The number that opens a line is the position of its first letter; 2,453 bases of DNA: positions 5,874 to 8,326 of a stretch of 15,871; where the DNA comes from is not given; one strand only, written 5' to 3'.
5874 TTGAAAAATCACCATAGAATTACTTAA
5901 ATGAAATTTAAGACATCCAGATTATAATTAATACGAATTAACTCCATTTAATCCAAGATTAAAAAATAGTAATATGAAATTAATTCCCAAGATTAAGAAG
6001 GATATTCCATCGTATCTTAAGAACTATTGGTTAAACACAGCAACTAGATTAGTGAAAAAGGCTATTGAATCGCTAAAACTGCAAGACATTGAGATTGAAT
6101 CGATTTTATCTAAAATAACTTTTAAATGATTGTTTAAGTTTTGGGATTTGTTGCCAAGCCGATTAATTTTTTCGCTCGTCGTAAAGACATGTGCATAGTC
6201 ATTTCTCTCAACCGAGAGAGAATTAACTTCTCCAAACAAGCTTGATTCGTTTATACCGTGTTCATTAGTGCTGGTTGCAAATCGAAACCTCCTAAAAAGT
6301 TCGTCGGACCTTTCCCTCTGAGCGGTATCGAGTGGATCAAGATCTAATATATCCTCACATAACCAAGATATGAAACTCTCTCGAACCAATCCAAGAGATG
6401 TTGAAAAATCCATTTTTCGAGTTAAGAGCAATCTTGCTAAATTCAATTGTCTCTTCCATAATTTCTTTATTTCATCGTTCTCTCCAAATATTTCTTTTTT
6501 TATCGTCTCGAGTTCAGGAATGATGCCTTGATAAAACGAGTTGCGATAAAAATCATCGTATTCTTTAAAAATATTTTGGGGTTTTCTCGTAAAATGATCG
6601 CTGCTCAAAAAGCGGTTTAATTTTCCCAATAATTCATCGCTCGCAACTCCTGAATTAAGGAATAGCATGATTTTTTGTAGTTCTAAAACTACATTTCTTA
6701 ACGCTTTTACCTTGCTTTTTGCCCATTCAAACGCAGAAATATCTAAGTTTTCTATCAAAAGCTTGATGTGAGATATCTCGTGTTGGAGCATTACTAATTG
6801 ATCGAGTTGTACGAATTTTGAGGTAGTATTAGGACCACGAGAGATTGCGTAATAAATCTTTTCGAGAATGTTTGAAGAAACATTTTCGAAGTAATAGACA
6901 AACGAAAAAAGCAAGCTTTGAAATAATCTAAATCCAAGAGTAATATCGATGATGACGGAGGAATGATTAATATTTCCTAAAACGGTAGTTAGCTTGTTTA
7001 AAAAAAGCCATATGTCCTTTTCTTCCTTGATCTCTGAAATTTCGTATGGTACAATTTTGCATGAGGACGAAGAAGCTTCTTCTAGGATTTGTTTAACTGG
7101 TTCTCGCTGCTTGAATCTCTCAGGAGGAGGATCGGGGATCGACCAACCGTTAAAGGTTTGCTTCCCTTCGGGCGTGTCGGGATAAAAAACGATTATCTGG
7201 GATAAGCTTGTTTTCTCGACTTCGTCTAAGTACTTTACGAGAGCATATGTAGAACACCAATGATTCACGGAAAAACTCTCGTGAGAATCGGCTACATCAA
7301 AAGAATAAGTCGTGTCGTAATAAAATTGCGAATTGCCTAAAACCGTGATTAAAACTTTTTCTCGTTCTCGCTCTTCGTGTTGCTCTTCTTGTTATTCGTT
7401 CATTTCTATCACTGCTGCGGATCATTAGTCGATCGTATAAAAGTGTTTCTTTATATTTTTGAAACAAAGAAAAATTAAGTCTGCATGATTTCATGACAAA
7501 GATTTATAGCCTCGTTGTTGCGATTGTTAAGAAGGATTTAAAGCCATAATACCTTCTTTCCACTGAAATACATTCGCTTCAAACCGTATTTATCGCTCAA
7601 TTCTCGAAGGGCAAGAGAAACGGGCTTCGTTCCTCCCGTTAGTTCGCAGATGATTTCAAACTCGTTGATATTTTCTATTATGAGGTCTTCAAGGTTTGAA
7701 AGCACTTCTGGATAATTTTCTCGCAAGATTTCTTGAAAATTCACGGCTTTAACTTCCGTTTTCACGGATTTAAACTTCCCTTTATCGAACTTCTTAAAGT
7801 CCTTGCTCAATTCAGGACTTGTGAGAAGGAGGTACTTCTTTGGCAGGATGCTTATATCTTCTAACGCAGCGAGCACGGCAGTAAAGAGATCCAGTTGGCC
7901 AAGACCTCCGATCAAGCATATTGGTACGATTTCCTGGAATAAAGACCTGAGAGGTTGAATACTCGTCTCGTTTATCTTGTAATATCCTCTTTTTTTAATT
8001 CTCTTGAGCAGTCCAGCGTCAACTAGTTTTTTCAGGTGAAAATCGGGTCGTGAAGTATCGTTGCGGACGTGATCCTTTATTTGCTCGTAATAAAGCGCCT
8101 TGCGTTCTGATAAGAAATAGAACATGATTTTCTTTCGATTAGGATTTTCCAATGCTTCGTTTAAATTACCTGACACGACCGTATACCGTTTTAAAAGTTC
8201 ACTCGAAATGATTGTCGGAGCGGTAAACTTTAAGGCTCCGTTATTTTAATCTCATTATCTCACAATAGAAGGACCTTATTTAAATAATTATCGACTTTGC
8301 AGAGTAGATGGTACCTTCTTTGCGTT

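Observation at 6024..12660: Unusually dense cOA-signalling hub: four CARF proteins plus two ring-nuclease-type genes, with no Cas10 in view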

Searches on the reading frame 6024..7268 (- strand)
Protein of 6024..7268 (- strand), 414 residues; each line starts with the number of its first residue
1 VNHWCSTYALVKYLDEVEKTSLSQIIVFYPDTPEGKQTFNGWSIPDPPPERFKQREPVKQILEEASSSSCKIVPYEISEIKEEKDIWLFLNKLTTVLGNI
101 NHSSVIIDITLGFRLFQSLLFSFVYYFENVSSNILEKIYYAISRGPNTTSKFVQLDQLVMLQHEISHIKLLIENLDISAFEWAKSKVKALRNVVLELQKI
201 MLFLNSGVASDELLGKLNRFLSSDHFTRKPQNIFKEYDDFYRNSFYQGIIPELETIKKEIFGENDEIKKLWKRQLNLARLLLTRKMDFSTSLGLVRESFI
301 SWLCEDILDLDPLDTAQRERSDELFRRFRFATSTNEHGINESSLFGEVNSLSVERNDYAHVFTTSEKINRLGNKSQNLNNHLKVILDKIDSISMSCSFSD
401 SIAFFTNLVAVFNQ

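Call 4: search_protein_families(library=pfam, proteins=[window:6024-7268:-], max_evalue=0.1)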
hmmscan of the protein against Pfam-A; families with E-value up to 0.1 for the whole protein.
window:6024-7268:- (414 aa): 2 families
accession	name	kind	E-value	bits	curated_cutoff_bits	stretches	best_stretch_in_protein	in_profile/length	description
PF22662.2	Csa3_N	-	0.063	13.7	27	0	65-119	52-103/120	Csa3 CRISPR-associated Rossmann-like domain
PF21150.2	YebU_pre-PUA_dom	-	0.068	13.5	27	0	74-107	24-57/77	Ribosomal RNA small subunit methyltransferase F, pre-PUA domain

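Call 5: search_protein_families(library=ncbifam, proteins=[window:6024-7268:-], max_evalue=0.1)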
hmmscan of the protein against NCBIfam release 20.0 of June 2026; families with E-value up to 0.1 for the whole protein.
window:6024-7268:- (414 aa): 2 families
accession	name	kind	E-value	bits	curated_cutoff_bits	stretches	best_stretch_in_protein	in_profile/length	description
TIGR02221.1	cas_TM1812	equivalog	4.1e-06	26.9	76.25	1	66-167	102-200/218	TIGR02221 family CRISPR-associated protein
NF004399.0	PRK05758.1-1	equivalog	0.028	14.3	160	0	231-287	89-144/179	F0F1 ATP synthase subunit delta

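Call 6: search_protein_families(library=padloc, proteins=[window:6024-7268:-], max_evalue=0.01)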
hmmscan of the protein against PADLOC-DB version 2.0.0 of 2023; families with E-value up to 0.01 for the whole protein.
window:6024-7268:- (414 aa): 15 families
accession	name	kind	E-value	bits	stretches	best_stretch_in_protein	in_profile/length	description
PDLC01032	Csx1/Csm6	-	1e-19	69.1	1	11-388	36-372/412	CARF+HEPN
PDLC01824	CARF2--CARF_HEPN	-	2.1e-19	68.3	1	43-387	57-374/376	-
PDLC01621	Csx1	-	1.1e-17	62.7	1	20-361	35-338/340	CAS-III; associated_signaling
PDLC01345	Csx1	-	1e-16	59.5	1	8-305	30-264/267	CAS-III; associated_signaling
PDLC01825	CARF2--CARF_HEPN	-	2.1e-14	51.3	2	57-170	92-200/382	-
PDLC01844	CARF2--CARF_HEPN_CSX3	-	7.9e-11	39.5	1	65-391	62-380/464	-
PDLC01840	CARF2--CARF_HEPN_CARF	-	9.5e-11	39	1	66-391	69-397/547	-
PDLC01843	CARF2--CARF_HEPN_CSX20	-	1.5e-09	35.3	1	55-385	70-376/498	-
PDLC01839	CARF2--CARF_HEPN_CARF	-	6.3e-09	33.1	1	60-378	57-358/518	-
PDLC01281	Csx1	-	9.7e-08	30.2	1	76-169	84-175/191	CAS-III; associated_signaling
PDLC01832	CARF2--CARF_HEPN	-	1.1e-05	22.9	1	61-179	67-183/416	-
PDLC01834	CARF2--CARF_HEPN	-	0.0031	14.4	1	90-176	132-212/404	-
PDLC01842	CARF2--CARF_HEPN_CSX16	-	0.008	13.2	0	56-115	57-113/478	-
PDLC01850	CARF3--CARF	-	0.0086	14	1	75-204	61-190/209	-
PDLC01284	Csx1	-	0.01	13.8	0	65-323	71-281/289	CAS-III; associated_signaling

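Call 23: search_solved_structures(query=window:6024-7268:-, max_evalue=10, show_alignments=2)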
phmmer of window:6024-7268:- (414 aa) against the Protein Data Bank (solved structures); distinct sequences matched with E-value up to 10: 2.
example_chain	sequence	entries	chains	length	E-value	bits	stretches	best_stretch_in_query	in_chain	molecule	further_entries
2oy9_A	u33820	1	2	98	0.25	13.7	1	181-260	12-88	UPF0223 protein BH2638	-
1gml_A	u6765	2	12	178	1.4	11.2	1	278-315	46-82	T-COMPLEX PROTEIN 1 SUBUNIT GAMMA | CCT-GAMMA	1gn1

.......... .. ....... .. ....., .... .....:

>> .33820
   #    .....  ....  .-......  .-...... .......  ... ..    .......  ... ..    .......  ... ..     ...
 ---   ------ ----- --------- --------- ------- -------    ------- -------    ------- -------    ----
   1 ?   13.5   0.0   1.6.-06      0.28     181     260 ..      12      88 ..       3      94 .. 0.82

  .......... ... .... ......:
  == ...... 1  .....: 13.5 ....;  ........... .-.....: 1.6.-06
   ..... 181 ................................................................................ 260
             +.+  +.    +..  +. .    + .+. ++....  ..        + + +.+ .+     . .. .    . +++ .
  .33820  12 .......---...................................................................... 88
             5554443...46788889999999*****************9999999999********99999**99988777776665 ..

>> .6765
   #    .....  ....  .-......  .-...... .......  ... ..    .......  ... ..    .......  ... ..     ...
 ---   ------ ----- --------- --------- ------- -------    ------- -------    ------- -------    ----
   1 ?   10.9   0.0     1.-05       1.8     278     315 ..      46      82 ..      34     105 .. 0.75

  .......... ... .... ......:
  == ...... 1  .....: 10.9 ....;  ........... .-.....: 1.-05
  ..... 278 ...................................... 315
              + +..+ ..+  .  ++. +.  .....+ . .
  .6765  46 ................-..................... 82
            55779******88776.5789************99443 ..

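Call 52: find_related_loci(query=window:6024-7268:-, collection=metagenome_contigs, flank=10000)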
Query window:6024-7268:- (414 aa) in metagenome_contigs; peptide patterns used: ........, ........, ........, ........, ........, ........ (x = any residue, [..] = any of these).
62 stretches matched a pattern, but none encodes a relative of the query by tblastn (E <= 1e-3).

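Call 115: list_cluster_members(proteins=[window:6024-7268:-, window:7538-8176:-, window:8445-8873:+, window:11256-11558:-, window:2289-5582:-, window:1250-2278:-])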
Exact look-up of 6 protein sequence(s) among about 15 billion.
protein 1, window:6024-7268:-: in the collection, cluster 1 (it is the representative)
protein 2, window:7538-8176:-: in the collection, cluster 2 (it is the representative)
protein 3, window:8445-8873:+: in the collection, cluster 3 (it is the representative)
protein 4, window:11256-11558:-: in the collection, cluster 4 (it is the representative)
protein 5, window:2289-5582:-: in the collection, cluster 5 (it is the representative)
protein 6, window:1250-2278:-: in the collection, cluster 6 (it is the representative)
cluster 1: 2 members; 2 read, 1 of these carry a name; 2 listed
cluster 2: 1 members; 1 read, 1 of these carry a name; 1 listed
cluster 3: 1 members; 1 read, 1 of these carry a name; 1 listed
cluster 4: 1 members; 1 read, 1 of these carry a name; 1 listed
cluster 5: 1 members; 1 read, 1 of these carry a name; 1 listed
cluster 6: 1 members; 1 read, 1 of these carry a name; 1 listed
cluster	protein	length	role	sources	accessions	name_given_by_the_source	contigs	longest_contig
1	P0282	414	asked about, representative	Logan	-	-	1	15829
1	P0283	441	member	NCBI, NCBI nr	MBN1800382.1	MAG: TM1812 family CRISPR-associated protein [Candidatus Lokiarchaeota archaeon] | TM1812 family CRISPR-associated protein [Candidatus Lokiarchaeota archaeon]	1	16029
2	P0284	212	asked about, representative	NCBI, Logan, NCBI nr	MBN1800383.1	MAG: helix-turn-helix transcriptional regulator [Candidatus Lokiarchaeota archaeon] | helix-turn-helix transcriptional regulator [Candidatus Lokiarchaeota archaeon]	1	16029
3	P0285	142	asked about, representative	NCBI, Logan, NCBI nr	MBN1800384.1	MAG: DUF1887 family protein [Candidatus Lokiarchaeota archaeon] | DUF1887 family protein [Candidatus Lokiarchaeota archaeon]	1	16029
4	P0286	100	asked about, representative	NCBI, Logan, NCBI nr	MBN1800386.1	MAG: DUF1874 domain-containing protein [Candidatus Lokiarchaeota archaeon] | DUF1874 domain-containing protein [Candidatus Lokiarchaeota archaeon]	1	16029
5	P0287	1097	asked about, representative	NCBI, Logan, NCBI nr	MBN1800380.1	MAG: ATP-binding protein [Candidatus Lokiarchaeota archaeon] | ATP-binding protein [Candidatus Lokiarchaeota archaeon]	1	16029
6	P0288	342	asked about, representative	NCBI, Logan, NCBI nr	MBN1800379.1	MAG: hypothetical protein JW891_02680 [Candidatus Lokiarchaeota archaeon] | hypothetical protein [Candidatus Lokiarchaeota archaeon]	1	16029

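Call 118: search_protein_families(library=padloc, proteins=[P0283], max_evalue=1e-8)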
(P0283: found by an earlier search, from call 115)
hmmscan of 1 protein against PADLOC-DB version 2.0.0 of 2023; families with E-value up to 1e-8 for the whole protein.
P0283 (441 aa): 8 families
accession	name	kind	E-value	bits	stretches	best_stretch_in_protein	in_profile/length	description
PDLC01032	Csx1/Csm6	-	4.1e-22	77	1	2-415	7-372/412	CARF+HEPN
PDLC01824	CARF2--CARF_HEPN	-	3.1e-21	74.3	1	2-414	6-374/376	-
PDLC01621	Csx1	-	3.1e-20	71.1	1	2-388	3-338/340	CAS-III; associated_signaling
PDLC01345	Csx1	-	1.1e-19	69.2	1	2-332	4-264/267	CAS-III; associated_signaling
PDLC01825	CARF2--CARF_HEPN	-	2.6e-14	51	0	84-196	92-199/382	-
PDLC01843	CARF2--CARF_HEPN_CSX20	-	7.8e-12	42.9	1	1-412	6-376/498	-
PDLC01844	CARF2--CARF_HEPN_CSX3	-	1e-10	39.1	1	92-418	62-380/464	-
PDLC01840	CARF2--CARF_HEPN_CARF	-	1.1e-10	38.8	1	93-418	69-397/547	-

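Call 119: search_protein_families(library=ncbifam, proteins=[P0283], max_evalue=0.01)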
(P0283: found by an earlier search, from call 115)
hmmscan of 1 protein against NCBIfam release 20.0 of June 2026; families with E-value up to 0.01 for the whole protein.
P0283 (441 aa): 1 family
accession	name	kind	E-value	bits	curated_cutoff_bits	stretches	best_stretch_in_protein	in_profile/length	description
TIGR02221.1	cas_TM1812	equivalog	4.3e-06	26.9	76.25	1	93-194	102-200/218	TIGR02221 family CRISPR-associated protein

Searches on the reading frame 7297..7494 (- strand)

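Call 4: search_protein_families(library=pfam, proteins=[window:7297-7494:-], max_evalue=0.1)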
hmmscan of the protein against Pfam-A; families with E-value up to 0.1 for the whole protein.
window:7297-7494:- (65 aa): 0 families

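Call 5: search_protein_families(library=ncbifam, proteins=[window:7297-7494:-], max_evalue=0.1)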
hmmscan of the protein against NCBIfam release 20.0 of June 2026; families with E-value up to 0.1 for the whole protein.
window:7297-7494:- (65 aa): 2 families
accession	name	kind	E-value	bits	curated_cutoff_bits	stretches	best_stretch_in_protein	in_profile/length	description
TIGR02301.1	TIGR02301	hypoth_equivalog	0.057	13.5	42.55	1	38-56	71-89/121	TIGR02301 family protein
NF053610.1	Sso10a_fam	subfamily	0.093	12.8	60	0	1-35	24-57/64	Sso10a family chromatin protein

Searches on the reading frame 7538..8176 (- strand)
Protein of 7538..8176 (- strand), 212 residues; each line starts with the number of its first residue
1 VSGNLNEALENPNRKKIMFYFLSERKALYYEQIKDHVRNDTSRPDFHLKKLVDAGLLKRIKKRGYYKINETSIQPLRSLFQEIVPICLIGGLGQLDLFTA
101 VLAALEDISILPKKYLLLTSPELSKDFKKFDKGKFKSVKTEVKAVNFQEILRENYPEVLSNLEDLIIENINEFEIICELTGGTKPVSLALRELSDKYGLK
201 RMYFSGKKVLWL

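Call 4: search_protein_families(library=pfam, proteins=[window:7538-8176:-], max_evalue=0.1)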
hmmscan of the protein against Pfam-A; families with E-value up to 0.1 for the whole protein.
window:7538-8176:- (212 aa): 4 families
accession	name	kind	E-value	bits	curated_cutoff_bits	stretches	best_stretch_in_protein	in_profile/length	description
PF23400.1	CARF_Card1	-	0.00018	21.9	24.6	1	113-204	28-118/146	Card1 CARF domain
PF01022.26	HTH_5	-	0.0023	18.2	22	1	11-58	1-46/47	Bacterial regulatory protein, arsR family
PF12840.13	HTH_20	-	0.0078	16.6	27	1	9-59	1-50/51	Helix-turn-helix domain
PF23247.1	LRR_RPS2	-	0.053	13.9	27.9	0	141-183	34-78/160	Plant disease resistance protein RPS2-like, leucine-rich repeats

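Call 5: search_protein_families(library=ncbifam, proteins=[window:7538-8176:-], max_evalue=0.1)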
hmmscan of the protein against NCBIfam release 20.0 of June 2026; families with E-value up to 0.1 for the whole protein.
window:7538-8176:- (212 aa): 5 families
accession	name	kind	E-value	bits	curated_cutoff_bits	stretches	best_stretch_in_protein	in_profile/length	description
NF033788.1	HTH_metalloreg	subfamily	9.6e-05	22.1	55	1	7-74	6-74/77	metalloregulator ArsR/SmtB family transcription factor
NF041413.1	ArsR_Rv2640c_fam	equivalog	0.012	16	155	1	8-80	38-113/118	Rv2640c family ArsR-like transcriptional regulator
TIGR02710.1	TIGR02710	equivalog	0.013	14.4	83.9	1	150-204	51-103/384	TIGR02710 family CRISPR-associated CARF protein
NF033789.1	repress_SdpR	subfamily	0.018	14.9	100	1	7-79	3-75/79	autorepressor SdpR family transcription factor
TIGR01884.1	cas_HTH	subfamily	0.053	12.9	60.2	0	138-189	50-103/202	CRISPR-associated CARF protein Csa3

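Call 6: search_protein_families(library=padloc, proteins=[window:7538-8176:-], max_evalue=0.01)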
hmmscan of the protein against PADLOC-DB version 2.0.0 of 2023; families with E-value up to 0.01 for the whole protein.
window:7538-8176:- (212 aa): 18 families
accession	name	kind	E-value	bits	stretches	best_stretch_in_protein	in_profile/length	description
PDLC01987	CARF_m5--CARF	-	6.2e-42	141.9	1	8-212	5-195/195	-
PDLC01880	CARF4--CARF_PDDEXK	-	3.6e-07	27.8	1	100-207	15-116/364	-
PDLC01438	Csa3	-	4.2e-07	28.3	1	6-97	142-209/305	"CAS-I,CAS-II,CAS-III,CAS-IV,CAS-V,CAS-VI; associated_signaling"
PDLC01887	CARF4--CARF_PDDEXK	-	4.2e-06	24.5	1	156-205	63-111/285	-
PDLC01896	CARF4--CARF_PDDEXK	-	1.2e-05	22.7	1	113-204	30-117/381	-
PDLC01031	Csx1/Csm6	-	0.0003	18.4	1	115-191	29-101/357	CARF+HEPN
PDLC01053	Csx1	-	0.00064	18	1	115-190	109-182/212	TM+CARF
PDLC01802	CARF1--CARF_HEPN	-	0.00085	16.3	1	134-208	46-119/388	-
PDLC01866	CARF3--CARF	-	0.0014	16.6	0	14-63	140-190/207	-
PDLC01813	CARF1--CARF_HEPN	-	0.0017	15.6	1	110-188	23-98/421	-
PDLC01970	CARF_TM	-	0.0028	16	1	56-205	82-158/179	-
PDLC01941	CARF8--CARF_TM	-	0.0044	14.6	1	138-190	177-221/248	-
PDLC01619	Csx1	-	0.0044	14.2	1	108-204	23-106/330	CAS-III; associated_signaling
PDLC01801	CARF1--CARF_HEPN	-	0.0044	13.9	1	111-204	46-135/441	-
PDLC01966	CARF_HEPN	-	0.0048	14.3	1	155-192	23-58/333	-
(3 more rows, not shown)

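Call 118: search_protein_families(library=padloc, proteins=[P0283], max_evalue=1e-8)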
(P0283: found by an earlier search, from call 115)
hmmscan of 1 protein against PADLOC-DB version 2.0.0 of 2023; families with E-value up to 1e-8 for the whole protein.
P0283 (441 aa): 8 families
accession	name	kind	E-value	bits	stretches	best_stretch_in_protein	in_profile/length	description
PDLC01032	Csx1/Csm6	-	4.1e-22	77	1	2-415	7-372/412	CARF+HEPN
PDLC01824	CARF2--CARF_HEPN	-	3.1e-21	74.3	1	2-414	6-374/376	-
PDLC01621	Csx1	-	3.1e-20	71.1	1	2-388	3-338/340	CAS-III; associated_signaling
PDLC01345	Csx1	-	1.1e-19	69.2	1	2-332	4-264/267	CAS-III; associated_signaling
PDLC01825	CARF2--CARF_HEPN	-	2.6e-14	51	0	84-196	92-199/382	-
PDLC01843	CARF2--CARF_HEPN_CSX20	-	7.8e-12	42.9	1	1-412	6-376/498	-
PDLC01844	CARF2--CARF_HEPN_CSX3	-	1e-10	39.1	1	92-418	62-380/464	-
PDLC01840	CARF2--CARF_HEPN_CARF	-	1.1e-10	38.8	1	93-418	69-397/547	-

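Call 119: search_protein_families(library=ncbifam, proteins=[P0283], max_evalue=0.01)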
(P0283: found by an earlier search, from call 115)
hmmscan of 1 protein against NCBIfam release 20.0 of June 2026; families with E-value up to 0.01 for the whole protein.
P0283 (441 aa): 1 family
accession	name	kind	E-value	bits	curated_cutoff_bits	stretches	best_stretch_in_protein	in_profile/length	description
TIGR02221.1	cas_TM1812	equivalog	4.3e-06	26.9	76.25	1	93-194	102-200/218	TIGR02221 family CRISPR-associated protein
